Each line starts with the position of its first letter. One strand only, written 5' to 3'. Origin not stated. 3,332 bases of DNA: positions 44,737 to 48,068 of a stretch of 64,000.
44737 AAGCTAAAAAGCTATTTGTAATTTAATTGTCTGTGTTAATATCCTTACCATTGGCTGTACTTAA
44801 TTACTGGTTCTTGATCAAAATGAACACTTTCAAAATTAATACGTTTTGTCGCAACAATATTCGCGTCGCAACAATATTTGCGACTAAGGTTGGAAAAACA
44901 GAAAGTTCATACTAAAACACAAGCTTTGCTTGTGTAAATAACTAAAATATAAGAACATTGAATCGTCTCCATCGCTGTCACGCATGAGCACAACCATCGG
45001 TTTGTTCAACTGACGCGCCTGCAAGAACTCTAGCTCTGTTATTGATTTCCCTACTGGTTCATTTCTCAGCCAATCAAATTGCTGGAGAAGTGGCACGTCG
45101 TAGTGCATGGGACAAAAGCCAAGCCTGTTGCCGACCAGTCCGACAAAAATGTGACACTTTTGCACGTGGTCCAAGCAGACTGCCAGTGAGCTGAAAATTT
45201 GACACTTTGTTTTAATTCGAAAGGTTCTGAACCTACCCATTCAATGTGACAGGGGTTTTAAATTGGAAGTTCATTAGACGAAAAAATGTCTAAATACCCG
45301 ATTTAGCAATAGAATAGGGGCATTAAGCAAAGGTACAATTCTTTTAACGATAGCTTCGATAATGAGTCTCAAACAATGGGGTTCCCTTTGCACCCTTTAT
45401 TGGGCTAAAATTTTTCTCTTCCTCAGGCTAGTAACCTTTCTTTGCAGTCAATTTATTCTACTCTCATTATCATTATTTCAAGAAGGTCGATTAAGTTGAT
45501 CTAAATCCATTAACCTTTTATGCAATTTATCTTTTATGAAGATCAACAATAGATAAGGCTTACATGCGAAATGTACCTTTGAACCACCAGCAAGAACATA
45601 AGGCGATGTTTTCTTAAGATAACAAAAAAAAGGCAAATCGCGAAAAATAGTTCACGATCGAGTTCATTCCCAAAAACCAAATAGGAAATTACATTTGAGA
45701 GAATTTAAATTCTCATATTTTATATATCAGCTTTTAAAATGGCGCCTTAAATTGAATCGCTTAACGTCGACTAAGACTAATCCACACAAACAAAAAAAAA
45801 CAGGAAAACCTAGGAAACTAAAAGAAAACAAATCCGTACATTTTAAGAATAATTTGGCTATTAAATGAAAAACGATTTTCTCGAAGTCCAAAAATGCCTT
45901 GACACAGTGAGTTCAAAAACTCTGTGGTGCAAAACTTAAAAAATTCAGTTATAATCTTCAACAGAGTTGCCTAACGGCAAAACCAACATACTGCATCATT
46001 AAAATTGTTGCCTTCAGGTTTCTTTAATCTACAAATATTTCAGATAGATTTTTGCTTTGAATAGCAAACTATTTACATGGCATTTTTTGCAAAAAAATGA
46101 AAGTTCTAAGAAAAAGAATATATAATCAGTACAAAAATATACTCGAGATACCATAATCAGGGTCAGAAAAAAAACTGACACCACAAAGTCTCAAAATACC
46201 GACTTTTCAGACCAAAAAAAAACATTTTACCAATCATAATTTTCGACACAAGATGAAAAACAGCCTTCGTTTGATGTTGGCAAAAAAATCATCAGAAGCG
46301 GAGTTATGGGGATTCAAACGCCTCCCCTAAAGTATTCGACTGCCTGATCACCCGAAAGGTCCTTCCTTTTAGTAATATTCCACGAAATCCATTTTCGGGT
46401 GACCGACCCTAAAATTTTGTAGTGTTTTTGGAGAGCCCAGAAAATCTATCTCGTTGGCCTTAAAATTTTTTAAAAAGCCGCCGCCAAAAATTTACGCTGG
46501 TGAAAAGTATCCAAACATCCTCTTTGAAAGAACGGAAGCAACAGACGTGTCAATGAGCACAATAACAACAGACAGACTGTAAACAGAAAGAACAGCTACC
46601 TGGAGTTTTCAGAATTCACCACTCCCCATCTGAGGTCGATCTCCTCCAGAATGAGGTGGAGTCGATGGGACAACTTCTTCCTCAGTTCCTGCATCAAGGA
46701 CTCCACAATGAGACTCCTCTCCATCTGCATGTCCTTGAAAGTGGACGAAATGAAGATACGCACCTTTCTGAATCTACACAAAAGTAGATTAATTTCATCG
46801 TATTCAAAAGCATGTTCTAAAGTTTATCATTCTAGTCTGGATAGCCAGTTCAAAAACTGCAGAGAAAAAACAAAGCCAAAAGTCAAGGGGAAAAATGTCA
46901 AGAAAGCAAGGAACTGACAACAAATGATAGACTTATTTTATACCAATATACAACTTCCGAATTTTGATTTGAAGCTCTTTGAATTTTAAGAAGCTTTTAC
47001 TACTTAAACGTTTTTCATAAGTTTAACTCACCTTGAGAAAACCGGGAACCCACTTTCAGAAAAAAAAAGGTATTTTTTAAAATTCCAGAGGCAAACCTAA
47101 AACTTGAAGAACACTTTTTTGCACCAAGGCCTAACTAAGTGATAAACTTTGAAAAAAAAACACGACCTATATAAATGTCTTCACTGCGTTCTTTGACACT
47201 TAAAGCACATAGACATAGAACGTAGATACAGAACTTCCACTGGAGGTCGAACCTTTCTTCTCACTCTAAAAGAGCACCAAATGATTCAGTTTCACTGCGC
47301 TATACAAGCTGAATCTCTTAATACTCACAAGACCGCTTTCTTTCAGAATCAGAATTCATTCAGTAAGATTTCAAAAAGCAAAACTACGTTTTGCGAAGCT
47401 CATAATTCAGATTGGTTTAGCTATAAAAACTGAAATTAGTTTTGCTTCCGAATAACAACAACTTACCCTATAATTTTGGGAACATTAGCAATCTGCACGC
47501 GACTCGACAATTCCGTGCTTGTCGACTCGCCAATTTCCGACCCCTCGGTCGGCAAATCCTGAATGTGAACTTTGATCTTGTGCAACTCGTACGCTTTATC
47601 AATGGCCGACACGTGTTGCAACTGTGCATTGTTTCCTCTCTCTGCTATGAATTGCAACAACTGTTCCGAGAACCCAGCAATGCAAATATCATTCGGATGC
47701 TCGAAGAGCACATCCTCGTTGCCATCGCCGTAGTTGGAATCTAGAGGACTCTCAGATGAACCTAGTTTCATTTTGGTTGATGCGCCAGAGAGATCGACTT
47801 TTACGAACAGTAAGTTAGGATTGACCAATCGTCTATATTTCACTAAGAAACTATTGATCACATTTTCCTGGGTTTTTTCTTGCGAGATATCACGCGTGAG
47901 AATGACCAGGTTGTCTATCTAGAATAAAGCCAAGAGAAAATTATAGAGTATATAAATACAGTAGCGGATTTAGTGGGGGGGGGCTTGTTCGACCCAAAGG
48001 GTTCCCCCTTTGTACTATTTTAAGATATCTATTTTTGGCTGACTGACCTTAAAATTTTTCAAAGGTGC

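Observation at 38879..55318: Large TEP1-like STAND-NTPase gene rebuilt from 16 exons on the minus strand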

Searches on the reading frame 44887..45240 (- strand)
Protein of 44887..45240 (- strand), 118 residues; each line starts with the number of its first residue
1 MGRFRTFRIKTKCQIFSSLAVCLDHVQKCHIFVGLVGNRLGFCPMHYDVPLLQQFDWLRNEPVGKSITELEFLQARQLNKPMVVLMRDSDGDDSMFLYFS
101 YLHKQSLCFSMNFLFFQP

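Call 5: search_protein_families(library=pfam, max_evalue=0.01, proteins=[window:44887-45240:-])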
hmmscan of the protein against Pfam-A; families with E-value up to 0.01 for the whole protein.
window:44887-45240:- (118 aa): 1 family
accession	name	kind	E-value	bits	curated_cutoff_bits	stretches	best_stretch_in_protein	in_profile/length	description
PF13271.11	DUF4062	-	8.5e-06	26.3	24.7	1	17-75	41-82/82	Domain of unknown function (DUF4062)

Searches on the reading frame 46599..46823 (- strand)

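Call 5: search_protein_families(library=pfam, max_evalue=0.01, proteins=[window:46599-46823:-])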
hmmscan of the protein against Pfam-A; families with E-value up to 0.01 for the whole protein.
window:46599-46823:- (75 aa): 1 family
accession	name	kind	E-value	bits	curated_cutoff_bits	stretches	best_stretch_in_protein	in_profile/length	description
PF13271.11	DUF4062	-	1.7e-05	25.3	24.7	1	22-44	1-23/82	Domain of unknown function (DUF4062)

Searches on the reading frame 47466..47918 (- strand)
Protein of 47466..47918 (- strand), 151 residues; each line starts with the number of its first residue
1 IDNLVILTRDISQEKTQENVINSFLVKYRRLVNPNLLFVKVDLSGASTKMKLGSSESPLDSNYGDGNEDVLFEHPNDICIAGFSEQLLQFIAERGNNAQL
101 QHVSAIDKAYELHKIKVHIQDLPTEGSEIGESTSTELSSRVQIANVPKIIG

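Call 5: search_protein_families(library=pfam, max_evalue=0.01, proteins=[window:47466-47918:-])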
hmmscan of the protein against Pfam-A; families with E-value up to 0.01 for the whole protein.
window:47466-47918:- (151 aa): 1 family
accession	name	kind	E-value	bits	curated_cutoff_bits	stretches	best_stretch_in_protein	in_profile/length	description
PF19334.4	DUF5920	-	1.9e-07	31.3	27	1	74-112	141-179/203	Domain of unknown function (DUF5920)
